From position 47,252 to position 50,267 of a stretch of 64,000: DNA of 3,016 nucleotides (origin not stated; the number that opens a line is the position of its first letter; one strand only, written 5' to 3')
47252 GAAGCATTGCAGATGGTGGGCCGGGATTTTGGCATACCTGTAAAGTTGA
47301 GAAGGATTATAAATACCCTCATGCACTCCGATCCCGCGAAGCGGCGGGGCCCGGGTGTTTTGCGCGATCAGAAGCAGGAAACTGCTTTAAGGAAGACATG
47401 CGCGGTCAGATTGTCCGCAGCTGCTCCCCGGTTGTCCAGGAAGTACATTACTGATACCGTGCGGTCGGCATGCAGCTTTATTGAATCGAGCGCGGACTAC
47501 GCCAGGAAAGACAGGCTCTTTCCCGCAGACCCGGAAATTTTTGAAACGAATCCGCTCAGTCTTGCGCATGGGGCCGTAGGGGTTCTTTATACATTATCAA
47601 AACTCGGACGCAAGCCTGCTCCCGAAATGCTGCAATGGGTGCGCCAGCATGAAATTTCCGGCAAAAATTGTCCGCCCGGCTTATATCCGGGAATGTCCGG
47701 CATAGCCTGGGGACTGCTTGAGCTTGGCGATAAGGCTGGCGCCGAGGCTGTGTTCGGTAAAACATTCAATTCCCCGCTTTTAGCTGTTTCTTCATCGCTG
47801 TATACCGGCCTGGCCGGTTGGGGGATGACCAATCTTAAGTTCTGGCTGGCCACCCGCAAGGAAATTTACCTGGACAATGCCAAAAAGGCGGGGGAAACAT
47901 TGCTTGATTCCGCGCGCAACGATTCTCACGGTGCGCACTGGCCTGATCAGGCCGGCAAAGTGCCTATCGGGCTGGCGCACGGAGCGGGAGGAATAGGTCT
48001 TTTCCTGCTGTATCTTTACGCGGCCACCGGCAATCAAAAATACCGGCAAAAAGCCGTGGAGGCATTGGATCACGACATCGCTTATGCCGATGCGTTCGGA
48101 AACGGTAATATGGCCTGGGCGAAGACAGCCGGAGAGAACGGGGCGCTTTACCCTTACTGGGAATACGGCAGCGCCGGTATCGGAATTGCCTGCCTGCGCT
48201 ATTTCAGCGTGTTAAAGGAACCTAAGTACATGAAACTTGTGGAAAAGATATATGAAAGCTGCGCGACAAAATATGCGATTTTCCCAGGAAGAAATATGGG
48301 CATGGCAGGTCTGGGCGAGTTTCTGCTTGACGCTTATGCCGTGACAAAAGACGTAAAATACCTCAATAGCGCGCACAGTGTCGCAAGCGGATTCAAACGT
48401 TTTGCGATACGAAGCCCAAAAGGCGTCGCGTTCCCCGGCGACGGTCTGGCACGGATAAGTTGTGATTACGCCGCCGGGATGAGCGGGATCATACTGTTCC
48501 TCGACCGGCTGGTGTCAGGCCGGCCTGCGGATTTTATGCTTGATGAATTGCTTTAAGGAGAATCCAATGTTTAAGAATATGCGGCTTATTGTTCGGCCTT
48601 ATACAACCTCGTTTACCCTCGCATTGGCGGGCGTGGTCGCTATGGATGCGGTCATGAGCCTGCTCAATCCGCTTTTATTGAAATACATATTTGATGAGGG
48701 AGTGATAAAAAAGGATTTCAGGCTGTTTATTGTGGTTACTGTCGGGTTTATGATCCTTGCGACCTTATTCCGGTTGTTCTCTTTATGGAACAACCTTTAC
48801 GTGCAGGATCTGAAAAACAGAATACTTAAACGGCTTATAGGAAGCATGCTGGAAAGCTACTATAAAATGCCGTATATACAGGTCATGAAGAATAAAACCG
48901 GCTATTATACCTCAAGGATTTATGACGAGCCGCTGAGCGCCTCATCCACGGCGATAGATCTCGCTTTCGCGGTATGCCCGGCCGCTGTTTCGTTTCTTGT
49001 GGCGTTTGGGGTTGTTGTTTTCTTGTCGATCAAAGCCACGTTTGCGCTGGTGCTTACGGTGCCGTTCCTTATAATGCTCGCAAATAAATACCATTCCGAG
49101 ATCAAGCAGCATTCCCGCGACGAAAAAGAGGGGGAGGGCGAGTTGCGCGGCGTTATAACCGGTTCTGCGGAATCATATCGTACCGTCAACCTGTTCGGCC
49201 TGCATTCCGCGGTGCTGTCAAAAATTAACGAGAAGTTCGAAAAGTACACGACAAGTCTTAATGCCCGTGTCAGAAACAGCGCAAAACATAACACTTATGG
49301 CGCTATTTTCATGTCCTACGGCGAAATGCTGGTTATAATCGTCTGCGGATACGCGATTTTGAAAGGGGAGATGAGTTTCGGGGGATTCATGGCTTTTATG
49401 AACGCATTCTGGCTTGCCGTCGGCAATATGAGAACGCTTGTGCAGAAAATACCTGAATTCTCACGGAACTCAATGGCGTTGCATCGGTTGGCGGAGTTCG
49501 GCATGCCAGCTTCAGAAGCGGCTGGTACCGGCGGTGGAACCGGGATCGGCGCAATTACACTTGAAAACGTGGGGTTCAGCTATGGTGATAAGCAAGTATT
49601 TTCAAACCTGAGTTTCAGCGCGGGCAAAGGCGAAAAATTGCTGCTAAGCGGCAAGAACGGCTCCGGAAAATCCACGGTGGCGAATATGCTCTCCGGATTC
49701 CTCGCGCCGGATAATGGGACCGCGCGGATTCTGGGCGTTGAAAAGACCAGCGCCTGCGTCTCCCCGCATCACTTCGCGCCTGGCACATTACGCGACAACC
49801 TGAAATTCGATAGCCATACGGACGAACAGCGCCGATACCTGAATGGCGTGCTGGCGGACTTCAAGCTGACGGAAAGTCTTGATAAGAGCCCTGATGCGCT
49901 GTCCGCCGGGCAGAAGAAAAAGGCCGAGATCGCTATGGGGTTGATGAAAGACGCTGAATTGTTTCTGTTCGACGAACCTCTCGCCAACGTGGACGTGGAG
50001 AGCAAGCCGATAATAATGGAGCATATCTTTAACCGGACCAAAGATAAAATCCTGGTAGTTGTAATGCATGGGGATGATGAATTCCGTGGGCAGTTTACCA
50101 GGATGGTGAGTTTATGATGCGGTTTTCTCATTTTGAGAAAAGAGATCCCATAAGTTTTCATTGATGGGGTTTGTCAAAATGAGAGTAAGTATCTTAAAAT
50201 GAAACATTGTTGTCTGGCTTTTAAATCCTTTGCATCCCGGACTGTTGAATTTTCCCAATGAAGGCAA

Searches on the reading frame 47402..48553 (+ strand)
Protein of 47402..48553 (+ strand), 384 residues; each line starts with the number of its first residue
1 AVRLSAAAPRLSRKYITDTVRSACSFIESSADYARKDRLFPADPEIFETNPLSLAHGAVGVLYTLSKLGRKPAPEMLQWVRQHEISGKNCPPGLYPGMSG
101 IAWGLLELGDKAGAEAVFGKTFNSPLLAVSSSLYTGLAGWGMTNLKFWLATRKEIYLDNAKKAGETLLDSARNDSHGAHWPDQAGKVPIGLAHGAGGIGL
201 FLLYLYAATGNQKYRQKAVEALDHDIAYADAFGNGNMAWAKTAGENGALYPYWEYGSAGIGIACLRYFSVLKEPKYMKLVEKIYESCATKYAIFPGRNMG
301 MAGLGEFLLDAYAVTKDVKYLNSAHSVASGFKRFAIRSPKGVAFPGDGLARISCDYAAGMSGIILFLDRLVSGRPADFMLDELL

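Call 37: search_solved_structures(query=window:47402-48553:+, max_evalue=0.01, show_alignments=4)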
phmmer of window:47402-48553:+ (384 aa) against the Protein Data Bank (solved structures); distinct sequences matched with E-value up to 0.01: 16.
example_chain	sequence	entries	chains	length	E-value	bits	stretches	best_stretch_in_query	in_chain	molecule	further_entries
9wj0_A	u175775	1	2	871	1.5e-23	86.8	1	50-376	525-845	Protein kinase domain-containing protein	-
9wop_A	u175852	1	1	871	3.2e-23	85.8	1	50-376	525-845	Protein kinase domain-containing protein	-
8sao_B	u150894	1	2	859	9.5e-17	64.5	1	28-376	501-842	Class III lanthionine synthetase LanKC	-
8sap_A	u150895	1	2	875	9.9e-17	64.4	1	28-376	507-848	Class III lanthionine synthetase LanKC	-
8sam_A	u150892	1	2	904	1e-16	64.3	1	28-376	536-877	Class III lanthipeptide, Class III lanthionine synthetase LanKC fusion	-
8car_A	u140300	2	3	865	1.1e-16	64.3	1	51-372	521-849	Serine/threonine protein kinase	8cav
9ugq_A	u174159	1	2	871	4.2e-11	45.9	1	89-374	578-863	SalKC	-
8w7j_A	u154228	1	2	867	7.3e-07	31.9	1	89-370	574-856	Protein kinase domain-containing protein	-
8wgo_A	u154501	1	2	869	7.3e-07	31.9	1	89-370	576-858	Protein kinase domain-containing protein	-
8w7l_B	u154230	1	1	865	7.4e-07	31.9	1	89-370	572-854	Protein kinase domain-containing protein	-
8w7a_A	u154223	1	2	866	7.4e-07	31.9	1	89-370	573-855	Protein kinase domain-containing protein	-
8w7l_A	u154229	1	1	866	7.5e-07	31.9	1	89-370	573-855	Protein kinase domain-containing protein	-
6wq1_A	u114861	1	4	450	1.8e-05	27.3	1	186-327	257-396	LanC-like protein 2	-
8d0v_A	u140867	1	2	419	2.8e-05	26.7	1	188-329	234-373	Glutathione S-transferase LANCL1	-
3e6u_A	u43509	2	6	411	3.8e-05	26.3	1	188-329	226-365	LanC-like protein 1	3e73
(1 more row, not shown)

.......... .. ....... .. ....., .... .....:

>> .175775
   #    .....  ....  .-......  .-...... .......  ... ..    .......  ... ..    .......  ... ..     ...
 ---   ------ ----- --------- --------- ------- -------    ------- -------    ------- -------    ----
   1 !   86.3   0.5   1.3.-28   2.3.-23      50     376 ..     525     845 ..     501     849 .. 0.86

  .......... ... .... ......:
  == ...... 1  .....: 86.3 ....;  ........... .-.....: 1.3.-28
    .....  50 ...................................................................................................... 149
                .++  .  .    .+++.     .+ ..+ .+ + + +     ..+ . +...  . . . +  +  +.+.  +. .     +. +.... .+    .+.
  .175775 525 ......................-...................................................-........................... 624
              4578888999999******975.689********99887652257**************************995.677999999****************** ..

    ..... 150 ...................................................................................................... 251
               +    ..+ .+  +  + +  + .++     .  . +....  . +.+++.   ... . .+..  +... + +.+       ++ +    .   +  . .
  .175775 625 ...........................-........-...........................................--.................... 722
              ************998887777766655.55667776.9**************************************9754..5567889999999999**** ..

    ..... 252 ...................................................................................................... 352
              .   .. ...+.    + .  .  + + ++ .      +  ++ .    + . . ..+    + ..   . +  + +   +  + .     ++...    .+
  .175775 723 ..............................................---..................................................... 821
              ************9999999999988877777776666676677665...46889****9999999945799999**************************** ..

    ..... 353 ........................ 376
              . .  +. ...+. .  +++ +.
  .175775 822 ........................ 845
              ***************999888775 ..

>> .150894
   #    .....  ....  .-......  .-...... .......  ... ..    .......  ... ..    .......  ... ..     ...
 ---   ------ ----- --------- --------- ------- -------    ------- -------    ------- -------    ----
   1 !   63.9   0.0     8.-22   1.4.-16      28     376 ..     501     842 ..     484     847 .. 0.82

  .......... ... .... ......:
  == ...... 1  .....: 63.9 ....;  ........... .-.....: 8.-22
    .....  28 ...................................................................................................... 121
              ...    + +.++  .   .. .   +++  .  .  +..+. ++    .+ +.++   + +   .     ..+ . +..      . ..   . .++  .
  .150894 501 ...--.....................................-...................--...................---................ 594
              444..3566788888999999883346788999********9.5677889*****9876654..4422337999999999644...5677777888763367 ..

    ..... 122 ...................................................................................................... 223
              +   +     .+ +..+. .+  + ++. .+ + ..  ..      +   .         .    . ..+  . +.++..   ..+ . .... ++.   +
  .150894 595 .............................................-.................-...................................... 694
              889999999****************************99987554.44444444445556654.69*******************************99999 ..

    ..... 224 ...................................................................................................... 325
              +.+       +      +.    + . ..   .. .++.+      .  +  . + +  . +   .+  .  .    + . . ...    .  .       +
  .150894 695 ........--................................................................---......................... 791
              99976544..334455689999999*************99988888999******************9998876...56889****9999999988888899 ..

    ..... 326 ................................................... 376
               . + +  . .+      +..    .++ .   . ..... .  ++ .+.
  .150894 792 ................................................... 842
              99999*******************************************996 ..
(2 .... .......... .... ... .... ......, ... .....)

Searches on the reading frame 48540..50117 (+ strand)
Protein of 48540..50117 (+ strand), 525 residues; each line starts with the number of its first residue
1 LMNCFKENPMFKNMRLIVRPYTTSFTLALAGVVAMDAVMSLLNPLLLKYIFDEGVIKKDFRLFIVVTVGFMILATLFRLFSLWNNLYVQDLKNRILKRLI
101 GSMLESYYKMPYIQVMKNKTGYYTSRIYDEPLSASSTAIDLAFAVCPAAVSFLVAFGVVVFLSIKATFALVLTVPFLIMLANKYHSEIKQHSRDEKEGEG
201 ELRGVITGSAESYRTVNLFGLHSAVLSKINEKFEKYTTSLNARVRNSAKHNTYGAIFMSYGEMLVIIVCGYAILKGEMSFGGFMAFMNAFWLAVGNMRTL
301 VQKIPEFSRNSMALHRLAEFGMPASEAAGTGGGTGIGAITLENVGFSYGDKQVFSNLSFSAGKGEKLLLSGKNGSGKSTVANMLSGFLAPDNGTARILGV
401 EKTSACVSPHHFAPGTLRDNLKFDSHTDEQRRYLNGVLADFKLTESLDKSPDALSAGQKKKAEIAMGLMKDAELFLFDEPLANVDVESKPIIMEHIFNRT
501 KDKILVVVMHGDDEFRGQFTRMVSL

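Call 4: search_protein_families(library=pfam, proteins=[window:48540-50117:+], max_evalue=0.01)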
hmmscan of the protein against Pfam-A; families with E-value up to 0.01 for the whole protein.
window:48540-50117:+ (525 aa): 6 families
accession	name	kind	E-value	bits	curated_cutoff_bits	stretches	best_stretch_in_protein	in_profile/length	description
PF00005.33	ABC_tran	-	1.3e-20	74.8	25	1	355-482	2-137/137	ABC transporter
PF00664.28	ABC_membrane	-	2.9e-17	63.7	28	1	35-289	10-266/274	ABC transporter transmembrane region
PF02463.25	SMC_N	-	0.0037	17.2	40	0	368-385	28-45/220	RecF/RecN/SMC N terminal domain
PF13555.12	AAA_29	-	0.0048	17.1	27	1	362-391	20-49/61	P-loop containing region of AAA domain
PF01078.27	Mg_chelatase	-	0.0063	16.4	20.3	0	349-403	7-60/207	Magnesium chelatase, subunit ChlI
PF13175.12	AAA_15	-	0.0095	16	32.1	0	367-429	26-66/374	AAA ATPase domain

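Call 5: search_protein_families(library=ncbifam, proteins=[window:48540-50117:+], max_evalue=0.01)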
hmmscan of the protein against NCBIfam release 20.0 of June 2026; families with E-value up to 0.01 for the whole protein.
window:48540-50117:+ (525 aa): 180 families (the best 25 are shown)
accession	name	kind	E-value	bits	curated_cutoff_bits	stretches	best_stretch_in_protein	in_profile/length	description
TIGR02203.1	MsbA_lipidA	equivalog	2.7e-40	138.4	602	1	11-510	2-527/572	lipid A export permease/ATP-binding protein MsbA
NF045998.1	cleave_ABC_plasm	equivalog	3.3e-38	131.4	500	2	23-397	152-526/673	Mbov_0121 family peptidase domain-containing ABC transporter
TIGR02204.1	MsbA_rel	hypoth_equivalog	6.5e-32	110.9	780.4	2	15-402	10-404/576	ABC transporter, permease/ATP-binding protein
TIGR01846.1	type_I_sec_HlyB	subfamily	1.7e-30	105.9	725.55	2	37-400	152-519/694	type I secretion system permease/ATPase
TIGR03375.1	type_I_sec_LssB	subfamily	1.3e-29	103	693.1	1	137-510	268-660/696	type I secretion system permease/ATPase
TIGR03796.1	NHLM_micro_ABC1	equivalog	3.2e-29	101.7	853.3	2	24-403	156-544/710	NHLP family bacteriocin export ABC transporter peptidase/permease/ATPase subunit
TIGR02868.1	CydC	equivalog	1.3e-28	100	329.05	1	144-510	130-528/530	thiol reductant ABC exporter subunit CydC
TIGR00958.1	3a01208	subfamily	1.4e-28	99.7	874.6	1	109-397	246-540/711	antigen peptide transporter 2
TIGR01193.1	bacteriocin_ABC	subfamily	1.7e-27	96.2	523.85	2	7-398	141-534/708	peptide cleavage/export ABC transporter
TIGR03797.1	NHLM_micro_ABC2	equivalog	5.4e-25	88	709.4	1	18-394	131-509/686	NHLP bacteriocin export ABC transporter permease/ATPase subunit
TIGR02857.1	CydD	equivalog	7.2e-25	87.9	435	1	34-513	13-518/529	thiol reductant ABC exporter subunit CydD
NF008381.0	PRK11176.1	equivalog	7.4e-24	84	867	2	10-398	12-403/582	lipid A ABC transporter ATP-binding protein/permease MsbA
NF000355.4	ribo_prot_ABC_F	equivalog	2.3e-23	82.8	380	1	338-520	313-493/499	ribosomal protection-like ABC-F family protein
NF040873.1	AztA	equivalog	6.4e-23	81.3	220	1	348-520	2-187/191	zinc ABC transporter ATP-binding protein AztA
NF000167.2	ABCF_Lsa_all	exception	5.8e-22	78.3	750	1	339-517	310-483/492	Lsa family ABC-F type ribosomal protection protein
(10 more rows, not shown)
